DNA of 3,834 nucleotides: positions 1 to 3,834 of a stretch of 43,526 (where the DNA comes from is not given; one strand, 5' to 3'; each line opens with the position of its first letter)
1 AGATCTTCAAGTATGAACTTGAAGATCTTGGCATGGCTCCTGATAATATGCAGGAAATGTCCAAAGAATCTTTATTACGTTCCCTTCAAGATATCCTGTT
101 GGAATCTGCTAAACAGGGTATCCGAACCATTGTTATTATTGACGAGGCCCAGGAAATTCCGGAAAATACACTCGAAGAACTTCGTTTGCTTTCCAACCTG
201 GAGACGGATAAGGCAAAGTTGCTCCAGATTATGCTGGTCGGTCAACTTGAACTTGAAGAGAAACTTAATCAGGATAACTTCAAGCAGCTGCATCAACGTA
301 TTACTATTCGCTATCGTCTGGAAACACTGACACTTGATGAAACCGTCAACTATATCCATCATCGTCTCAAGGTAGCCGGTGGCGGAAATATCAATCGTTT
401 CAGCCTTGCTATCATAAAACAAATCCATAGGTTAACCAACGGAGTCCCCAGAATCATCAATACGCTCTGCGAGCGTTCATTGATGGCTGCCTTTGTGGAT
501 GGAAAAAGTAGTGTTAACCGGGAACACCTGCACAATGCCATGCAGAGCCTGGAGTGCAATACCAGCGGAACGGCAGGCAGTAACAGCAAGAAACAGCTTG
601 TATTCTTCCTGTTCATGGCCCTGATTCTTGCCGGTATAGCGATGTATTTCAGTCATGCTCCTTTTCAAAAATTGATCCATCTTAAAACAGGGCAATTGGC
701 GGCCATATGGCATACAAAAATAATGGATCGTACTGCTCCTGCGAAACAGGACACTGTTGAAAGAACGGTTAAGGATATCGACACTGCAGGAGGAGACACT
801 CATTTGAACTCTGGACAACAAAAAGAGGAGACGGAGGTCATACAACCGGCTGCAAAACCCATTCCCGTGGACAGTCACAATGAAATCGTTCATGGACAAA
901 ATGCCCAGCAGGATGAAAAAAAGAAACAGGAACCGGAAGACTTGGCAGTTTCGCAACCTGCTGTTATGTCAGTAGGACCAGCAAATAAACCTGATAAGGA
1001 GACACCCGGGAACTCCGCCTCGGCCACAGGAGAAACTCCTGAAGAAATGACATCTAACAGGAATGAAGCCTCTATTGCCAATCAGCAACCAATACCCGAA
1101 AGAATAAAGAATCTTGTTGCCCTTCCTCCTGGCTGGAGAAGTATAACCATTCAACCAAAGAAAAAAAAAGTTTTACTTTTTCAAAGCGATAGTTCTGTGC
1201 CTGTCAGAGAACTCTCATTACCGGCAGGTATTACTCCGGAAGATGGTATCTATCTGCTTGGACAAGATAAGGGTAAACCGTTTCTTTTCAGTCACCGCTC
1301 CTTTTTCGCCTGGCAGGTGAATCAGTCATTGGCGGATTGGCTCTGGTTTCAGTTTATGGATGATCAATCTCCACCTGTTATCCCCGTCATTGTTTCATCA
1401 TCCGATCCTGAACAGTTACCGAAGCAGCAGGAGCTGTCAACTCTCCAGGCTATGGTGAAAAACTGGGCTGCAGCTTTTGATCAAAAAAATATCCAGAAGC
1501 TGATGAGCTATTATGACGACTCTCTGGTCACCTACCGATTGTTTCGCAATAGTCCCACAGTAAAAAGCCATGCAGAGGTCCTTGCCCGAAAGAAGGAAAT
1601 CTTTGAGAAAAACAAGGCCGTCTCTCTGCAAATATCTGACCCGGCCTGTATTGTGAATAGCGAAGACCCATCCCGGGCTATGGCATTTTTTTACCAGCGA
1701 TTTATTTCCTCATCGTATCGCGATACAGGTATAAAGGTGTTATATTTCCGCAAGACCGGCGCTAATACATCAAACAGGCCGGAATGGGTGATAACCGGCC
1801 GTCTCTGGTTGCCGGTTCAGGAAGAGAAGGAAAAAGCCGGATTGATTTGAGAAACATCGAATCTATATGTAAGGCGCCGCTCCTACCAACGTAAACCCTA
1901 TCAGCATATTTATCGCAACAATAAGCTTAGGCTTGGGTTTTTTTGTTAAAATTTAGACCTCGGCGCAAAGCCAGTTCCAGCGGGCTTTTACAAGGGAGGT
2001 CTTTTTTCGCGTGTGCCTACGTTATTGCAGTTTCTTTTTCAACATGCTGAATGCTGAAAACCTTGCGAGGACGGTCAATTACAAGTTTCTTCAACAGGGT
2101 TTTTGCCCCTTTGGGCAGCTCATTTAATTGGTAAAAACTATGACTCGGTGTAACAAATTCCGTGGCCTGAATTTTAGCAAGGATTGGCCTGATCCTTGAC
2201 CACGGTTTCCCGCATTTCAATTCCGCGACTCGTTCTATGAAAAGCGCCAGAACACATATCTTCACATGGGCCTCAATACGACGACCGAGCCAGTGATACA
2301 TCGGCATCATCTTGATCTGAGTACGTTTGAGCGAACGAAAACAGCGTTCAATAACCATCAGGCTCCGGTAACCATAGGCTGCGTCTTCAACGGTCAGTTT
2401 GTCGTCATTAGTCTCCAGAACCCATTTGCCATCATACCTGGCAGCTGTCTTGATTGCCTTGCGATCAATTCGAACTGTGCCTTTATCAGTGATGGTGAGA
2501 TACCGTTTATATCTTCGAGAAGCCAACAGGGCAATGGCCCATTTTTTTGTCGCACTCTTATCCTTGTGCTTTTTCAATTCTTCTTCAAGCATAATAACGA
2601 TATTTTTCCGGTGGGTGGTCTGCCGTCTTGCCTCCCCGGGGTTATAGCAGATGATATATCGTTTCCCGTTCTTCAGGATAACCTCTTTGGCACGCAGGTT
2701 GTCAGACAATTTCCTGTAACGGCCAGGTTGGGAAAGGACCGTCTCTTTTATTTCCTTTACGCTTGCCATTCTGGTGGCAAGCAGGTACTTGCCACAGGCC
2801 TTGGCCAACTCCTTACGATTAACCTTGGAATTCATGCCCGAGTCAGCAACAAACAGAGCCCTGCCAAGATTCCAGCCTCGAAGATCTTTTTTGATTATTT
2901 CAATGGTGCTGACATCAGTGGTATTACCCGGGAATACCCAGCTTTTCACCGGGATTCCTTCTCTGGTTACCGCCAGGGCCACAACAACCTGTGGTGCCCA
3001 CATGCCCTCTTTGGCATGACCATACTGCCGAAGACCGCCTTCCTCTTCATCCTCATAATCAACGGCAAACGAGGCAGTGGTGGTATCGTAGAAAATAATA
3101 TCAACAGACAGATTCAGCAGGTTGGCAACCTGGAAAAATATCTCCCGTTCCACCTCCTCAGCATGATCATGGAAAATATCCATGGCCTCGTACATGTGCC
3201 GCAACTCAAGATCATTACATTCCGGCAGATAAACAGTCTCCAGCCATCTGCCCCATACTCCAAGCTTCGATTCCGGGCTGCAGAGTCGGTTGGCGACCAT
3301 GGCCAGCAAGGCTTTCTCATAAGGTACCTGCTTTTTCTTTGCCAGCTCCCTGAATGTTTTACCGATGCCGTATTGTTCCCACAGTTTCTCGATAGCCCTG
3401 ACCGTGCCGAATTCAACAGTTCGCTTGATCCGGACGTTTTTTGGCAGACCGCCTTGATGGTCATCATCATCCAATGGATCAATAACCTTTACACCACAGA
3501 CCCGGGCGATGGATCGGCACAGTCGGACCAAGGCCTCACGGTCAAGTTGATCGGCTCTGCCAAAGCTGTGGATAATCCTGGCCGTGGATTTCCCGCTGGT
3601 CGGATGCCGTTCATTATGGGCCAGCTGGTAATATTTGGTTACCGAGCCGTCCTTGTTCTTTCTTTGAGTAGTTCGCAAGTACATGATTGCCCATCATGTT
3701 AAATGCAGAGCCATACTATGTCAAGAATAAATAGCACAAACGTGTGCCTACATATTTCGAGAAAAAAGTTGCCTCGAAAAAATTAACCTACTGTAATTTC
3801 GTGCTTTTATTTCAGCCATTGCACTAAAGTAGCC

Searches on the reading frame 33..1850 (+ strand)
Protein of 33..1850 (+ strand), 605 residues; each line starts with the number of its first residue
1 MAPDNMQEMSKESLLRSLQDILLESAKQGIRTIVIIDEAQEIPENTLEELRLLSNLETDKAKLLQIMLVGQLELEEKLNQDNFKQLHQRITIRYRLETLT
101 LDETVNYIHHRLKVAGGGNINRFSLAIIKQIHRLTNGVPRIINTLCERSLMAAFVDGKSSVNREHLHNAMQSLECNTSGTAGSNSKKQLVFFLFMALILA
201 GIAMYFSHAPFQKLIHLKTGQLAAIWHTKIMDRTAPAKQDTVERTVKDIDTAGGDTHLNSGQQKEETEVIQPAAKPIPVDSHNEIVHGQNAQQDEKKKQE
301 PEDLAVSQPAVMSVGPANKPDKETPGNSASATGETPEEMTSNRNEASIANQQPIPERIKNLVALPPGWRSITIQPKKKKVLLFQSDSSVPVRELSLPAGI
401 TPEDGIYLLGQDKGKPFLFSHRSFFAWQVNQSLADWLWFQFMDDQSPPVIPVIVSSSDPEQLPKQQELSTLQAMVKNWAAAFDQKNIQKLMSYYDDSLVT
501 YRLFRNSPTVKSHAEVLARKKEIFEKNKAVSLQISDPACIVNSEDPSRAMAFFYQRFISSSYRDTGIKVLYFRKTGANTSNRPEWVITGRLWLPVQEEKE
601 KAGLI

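Call 99: search_protein_families(library=pfam, proteins=[window:33-1850:+], max_evalue=0.00001)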
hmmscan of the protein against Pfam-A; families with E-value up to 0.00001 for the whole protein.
window:33-1850:+ (605 aa): 2 families
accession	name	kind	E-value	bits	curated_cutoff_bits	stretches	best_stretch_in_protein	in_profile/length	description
PF13401.12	AAA_22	-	6.7e-12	46.3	27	1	9-78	66-130/130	AAA domain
PF24125.1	Cds6_C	-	4.1e-07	30.7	27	1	471-576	2-102/111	Cds6 C-terminal NTF2-like domain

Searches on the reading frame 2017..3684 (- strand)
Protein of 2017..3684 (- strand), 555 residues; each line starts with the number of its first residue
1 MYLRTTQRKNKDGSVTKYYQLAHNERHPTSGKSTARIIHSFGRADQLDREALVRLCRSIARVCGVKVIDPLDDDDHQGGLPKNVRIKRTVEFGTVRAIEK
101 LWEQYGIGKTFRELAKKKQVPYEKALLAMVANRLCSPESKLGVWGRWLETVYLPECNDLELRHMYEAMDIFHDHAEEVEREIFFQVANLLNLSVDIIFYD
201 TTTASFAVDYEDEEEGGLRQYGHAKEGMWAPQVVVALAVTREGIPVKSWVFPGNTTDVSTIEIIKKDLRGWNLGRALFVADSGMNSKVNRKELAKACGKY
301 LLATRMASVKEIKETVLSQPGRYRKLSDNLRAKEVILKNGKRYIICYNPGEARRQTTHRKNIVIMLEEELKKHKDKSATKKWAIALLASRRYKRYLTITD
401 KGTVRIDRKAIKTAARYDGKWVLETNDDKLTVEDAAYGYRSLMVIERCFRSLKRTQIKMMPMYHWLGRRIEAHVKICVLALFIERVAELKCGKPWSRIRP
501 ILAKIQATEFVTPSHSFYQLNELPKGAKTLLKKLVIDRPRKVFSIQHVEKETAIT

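Call 99: search_protein_families(library=pfam, proteins=[window:2017-3684:-], max_evalue=0.00001)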
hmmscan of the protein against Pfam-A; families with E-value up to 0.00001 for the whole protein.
window:2017-3684:- (555 aa): 1 family
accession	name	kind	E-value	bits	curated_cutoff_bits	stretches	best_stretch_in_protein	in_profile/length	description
PF01609.27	DDE_Tnp_1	-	2.4e-10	40.9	23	1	217-480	23-199/200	Transposase DDE domain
